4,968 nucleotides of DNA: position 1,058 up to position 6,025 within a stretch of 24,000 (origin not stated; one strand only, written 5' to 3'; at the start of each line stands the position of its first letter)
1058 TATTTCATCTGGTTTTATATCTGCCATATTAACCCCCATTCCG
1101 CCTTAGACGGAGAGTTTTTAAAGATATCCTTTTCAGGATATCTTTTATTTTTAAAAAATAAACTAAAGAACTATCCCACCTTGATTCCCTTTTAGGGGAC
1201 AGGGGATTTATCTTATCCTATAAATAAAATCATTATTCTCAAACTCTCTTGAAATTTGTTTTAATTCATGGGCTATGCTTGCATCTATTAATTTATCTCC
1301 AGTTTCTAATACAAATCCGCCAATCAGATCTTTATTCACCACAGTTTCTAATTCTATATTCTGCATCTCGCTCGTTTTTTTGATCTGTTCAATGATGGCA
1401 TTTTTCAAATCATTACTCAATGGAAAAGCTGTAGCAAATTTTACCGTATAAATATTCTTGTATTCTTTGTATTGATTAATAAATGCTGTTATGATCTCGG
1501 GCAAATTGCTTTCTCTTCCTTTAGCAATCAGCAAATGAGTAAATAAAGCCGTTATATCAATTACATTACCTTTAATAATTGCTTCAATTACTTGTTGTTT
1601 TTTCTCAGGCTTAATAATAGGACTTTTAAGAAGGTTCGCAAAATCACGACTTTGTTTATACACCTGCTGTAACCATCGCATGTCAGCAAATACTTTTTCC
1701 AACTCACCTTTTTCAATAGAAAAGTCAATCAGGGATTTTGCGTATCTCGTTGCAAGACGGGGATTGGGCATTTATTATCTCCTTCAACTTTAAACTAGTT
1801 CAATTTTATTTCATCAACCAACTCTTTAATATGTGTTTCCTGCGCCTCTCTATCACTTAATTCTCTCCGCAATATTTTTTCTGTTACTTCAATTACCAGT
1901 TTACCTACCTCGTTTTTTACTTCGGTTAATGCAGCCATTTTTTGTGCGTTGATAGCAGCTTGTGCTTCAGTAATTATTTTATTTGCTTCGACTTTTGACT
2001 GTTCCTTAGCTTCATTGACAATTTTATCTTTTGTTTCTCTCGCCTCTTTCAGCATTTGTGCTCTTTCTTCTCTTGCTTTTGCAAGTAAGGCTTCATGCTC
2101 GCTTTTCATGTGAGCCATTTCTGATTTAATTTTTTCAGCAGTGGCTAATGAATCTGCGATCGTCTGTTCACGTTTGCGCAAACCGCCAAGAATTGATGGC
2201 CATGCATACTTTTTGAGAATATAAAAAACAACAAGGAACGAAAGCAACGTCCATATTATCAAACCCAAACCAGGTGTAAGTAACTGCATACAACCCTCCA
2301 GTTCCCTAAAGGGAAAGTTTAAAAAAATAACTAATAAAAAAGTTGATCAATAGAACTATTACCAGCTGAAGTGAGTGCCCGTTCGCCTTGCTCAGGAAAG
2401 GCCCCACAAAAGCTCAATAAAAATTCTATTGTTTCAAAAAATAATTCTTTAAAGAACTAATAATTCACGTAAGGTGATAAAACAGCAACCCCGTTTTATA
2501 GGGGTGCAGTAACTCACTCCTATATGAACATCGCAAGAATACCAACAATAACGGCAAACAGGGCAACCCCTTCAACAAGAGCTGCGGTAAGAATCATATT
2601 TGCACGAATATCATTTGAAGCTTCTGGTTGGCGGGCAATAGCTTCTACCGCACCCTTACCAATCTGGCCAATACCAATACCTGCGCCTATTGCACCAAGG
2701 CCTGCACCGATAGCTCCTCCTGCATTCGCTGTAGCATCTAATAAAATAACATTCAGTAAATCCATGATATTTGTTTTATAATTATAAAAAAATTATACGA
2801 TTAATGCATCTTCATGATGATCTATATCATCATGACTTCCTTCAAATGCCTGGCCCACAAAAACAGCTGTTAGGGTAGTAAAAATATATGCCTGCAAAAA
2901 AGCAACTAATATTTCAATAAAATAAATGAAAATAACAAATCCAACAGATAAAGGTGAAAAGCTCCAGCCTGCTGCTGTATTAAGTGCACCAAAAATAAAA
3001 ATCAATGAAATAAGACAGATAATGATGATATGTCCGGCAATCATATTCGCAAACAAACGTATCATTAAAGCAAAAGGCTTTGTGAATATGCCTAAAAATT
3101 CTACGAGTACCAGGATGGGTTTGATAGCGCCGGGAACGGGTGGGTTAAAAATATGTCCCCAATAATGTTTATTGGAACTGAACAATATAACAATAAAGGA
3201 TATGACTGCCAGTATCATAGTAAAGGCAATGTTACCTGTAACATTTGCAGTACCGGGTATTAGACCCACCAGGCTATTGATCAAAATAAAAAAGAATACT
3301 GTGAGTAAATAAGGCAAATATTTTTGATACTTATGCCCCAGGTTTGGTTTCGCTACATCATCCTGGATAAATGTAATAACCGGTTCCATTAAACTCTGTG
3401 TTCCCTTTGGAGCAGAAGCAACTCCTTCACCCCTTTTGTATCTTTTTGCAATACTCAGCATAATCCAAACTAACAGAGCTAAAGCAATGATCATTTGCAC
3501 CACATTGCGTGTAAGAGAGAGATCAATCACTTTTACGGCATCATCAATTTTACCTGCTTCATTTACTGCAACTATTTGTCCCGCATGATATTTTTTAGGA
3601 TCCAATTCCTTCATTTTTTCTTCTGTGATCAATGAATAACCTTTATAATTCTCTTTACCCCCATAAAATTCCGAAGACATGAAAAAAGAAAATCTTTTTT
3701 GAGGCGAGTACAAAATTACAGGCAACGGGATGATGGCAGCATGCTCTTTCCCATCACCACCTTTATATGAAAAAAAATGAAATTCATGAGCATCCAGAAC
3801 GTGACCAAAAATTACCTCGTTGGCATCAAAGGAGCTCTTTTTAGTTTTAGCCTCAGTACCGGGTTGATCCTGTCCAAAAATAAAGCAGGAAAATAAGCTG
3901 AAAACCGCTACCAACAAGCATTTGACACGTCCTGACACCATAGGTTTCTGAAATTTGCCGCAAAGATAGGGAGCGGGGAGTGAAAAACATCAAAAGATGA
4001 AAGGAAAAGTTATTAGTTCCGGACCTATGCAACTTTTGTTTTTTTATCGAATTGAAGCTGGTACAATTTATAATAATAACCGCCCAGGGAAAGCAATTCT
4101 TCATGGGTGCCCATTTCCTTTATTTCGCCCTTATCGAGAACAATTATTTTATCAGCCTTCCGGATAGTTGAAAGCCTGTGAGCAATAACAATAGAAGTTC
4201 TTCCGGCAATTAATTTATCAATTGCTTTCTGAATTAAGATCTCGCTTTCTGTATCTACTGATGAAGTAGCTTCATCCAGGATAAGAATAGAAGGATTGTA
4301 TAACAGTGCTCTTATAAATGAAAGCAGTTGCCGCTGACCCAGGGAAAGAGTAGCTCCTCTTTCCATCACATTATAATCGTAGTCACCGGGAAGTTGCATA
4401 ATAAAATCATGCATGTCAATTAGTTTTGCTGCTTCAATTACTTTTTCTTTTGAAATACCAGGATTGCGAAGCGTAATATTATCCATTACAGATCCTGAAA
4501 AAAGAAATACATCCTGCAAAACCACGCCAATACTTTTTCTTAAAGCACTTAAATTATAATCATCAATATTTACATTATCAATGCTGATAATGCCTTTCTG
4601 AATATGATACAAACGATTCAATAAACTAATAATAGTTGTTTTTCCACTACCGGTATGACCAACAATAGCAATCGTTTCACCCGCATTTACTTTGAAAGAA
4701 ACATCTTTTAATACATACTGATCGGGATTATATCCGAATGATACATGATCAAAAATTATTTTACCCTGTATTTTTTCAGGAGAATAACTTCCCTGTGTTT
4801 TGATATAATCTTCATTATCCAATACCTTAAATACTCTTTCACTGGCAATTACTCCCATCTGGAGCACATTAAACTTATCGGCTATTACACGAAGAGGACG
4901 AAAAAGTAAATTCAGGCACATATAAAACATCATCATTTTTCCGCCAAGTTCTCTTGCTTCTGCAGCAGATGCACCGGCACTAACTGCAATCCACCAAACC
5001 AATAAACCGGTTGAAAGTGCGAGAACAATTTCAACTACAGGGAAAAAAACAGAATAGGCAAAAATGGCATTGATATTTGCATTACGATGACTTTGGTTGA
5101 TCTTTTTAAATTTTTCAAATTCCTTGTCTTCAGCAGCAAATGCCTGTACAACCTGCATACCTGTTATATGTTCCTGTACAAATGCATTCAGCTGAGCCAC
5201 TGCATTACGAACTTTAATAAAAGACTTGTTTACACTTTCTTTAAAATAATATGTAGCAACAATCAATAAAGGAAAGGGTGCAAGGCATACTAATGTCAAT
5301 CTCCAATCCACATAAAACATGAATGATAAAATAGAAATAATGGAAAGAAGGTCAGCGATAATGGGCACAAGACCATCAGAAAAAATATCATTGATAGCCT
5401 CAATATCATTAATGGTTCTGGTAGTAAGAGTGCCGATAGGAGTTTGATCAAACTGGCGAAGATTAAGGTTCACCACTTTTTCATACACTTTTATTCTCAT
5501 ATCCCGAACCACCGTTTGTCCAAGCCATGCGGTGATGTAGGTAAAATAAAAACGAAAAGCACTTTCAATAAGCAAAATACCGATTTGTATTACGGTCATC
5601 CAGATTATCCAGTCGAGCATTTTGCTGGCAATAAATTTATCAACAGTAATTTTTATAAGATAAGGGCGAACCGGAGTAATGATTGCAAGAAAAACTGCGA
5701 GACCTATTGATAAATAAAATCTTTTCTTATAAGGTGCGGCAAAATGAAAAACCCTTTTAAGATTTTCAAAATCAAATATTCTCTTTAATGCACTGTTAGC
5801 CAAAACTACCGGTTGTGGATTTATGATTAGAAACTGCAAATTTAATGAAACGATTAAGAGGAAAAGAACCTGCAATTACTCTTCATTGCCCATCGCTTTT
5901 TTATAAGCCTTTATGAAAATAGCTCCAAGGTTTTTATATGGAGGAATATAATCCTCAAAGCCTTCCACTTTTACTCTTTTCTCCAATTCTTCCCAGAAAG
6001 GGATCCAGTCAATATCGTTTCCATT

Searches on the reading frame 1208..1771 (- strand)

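Call 54: search_protein_families(library=pfam, proteins=[window:1208-1771:-], max_evalue=0.001)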
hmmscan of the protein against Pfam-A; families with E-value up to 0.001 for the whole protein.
window:1208-1771:- (187 aa): 1 family
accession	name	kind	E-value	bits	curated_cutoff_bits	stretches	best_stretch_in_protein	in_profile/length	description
PF00213.23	OSCP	-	9.6e-45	153.2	22.3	1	7-176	2-171/172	ATP synthase delta (OSCP) subunit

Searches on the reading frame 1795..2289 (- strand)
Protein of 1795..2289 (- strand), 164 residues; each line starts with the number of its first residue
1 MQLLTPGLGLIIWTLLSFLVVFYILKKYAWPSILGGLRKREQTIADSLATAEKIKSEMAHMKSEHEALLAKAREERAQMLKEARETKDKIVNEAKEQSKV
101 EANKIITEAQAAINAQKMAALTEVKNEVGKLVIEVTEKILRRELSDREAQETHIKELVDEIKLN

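Call 54: search_protein_families(library=pfam, proteins=[window:1795-2289:-], max_evalue=0.001)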
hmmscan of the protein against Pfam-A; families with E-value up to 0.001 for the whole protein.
window:1795-2289:- (164 aa): 2 families
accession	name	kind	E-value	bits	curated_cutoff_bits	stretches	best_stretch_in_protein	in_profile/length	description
PF00430.23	ATP-synt_B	-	1.6e-24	86.9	28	1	11-140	2-131/132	ATP synthase B/B' CF(0)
PF02326.20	YMF19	-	0.00025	22.3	22.6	0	11-75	12-75/84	Plant ATP synthase F0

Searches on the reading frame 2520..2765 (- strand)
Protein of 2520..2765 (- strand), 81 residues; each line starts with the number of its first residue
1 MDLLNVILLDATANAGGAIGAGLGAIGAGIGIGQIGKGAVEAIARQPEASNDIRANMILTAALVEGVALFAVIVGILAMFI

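Call 54: search_protein_families(library=pfam, proteins=[window:2520-2765:-], max_evalue=0.001)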
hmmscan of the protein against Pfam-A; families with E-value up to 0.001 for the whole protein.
window:2520-2765:- (81 aa): 1 family
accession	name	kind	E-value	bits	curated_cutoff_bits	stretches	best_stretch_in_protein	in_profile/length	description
PF00137.26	ATP-synt_C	-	3.2e-16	59.8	24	1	16-77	2-59/60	ATP synthase subunit C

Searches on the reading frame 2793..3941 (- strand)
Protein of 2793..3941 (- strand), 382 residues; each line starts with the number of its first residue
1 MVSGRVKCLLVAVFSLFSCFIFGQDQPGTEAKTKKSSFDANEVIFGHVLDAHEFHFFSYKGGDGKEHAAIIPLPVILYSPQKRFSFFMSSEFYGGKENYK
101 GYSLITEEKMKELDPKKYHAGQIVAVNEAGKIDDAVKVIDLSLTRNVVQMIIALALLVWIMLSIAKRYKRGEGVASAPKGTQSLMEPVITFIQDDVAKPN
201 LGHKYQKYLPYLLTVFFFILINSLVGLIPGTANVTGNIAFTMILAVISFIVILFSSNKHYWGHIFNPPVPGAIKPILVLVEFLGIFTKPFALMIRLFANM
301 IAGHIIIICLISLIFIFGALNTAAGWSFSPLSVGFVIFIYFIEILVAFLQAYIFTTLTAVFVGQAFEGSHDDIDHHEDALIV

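Call 54: search_protein_families(library=pfam, proteins=[window:2793-3941:-], max_evalue=0.001)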
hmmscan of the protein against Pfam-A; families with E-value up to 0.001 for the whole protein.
window:2793-3941:- (382 aa): 1 family
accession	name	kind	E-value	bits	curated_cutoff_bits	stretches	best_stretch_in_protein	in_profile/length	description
PF00119.25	ATP-synt_A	-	2.3e-57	194.8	33.9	1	149-362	3-216/217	ATP synthase A chain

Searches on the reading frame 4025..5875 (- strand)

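Call 3: search_protein_families(library=pfam, proteins=[window:4025-5875:-])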
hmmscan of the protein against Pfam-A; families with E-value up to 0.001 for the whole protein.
window:4025-5875:- (616 aa): 3 families
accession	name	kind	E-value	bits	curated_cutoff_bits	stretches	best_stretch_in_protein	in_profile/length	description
PF00664.28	ABC_membrane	-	5.8e-47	161.1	28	1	55-303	3-253/274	ABC transporter transmembrane region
PF00005.33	ABC_tran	-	2e-30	106.6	25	1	389-538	1-137/137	ABC transporter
PF02463.25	SMC_N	-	0.00018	21.4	40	0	477-580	135-211/220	RecF/RecN/SMC N terminal domain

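Call 4: search_protein_families(library=ncbifam, proteins=[window:4025-5875:-])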
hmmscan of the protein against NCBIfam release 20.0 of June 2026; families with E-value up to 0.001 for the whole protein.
window:4025-5875:- (616 aa): 186 families (the best 25 are shown)
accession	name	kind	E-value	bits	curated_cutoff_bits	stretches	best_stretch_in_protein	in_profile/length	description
TIGR02203.1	MsbA_lipidA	equivalog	8.4e-140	467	602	1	40-610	3-571/572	lipid A export permease/ATP-binding protein MsbA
NF052233.1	CphA_assoc_ABC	equivalog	7.9e-122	408.1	880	1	38-612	171-747/766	cyanophycin metabolism-associated ABC transporter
NF008381.0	PRK11176.1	equivalog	8.6e-119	397.5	867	1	36-610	10-581/582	lipid A ABC transporter ATP-binding protein/permease MsbA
TIGR02204.1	MsbA_rel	hypoth_equivalog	3e-117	392.7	780.4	1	37-609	4-576/576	ABC transporter, permease/ATP-binding protein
TIGR00958.1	3a01208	subfamily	3.8e-115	385.8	874.6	1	38-604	148-710/711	antigen peptide transporter 2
TIGR01846.1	type_I_sec_HlyB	subfamily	6.2e-109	365.2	725.55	1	48-609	136-693/694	type I secretion system permease/ATPase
NF045513.1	HepA_fam_ABC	equivalog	2e-107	360.2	725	1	88-609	92-610/610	heterocyst formation ABC transporter subunit HepA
NF008056.1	PRK10790.1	equivalog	2.6e-105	353.2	746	1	36-611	8-578/584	SmdB family multidrug efflux ABC transporter permease/ATP-binding protein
NF010178.0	PRK13657.1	equivalog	1.2e-97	327.7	733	1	40-609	8-571/588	glucan ABC transporter ATP-binding protein/ permease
TIGR03796.1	NHLM_micro_ABC1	equivalog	1.9e-92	310.7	853.3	1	55-604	158-708/710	NHLP family bacteriocin export ABC transporter peptidase/permease/ATPase subunit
NF008055.0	PRK10789.1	equivalog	4.5e-88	296.2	845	1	51-608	16-571/590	SmdA family multidrug ABC transporter permease/ATP-binding protein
TIGR03375.1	type_I_sec_LssB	subfamily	1e-86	291.8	693.1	1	53-595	150-689/696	type I secretion system permease/ATPase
TIGR03797.1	NHLM_micro_ABC2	equivalog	1.3e-85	288.3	709.4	1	44-608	128-685/686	NHLP bacteriocin export ABC transporter permease/ATPase subunit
NF000475.1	tet_ABC_46_B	exception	9.8e-84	281.9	1250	1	120-608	89-574/578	tetracycline efflux ABC transporter Tet(46) subunit B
TIGR01193.1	bacteriocin_ABC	subfamily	2.9e-82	277.3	523.85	1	51-606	155-707/708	peptide cleavage/export ABC transporter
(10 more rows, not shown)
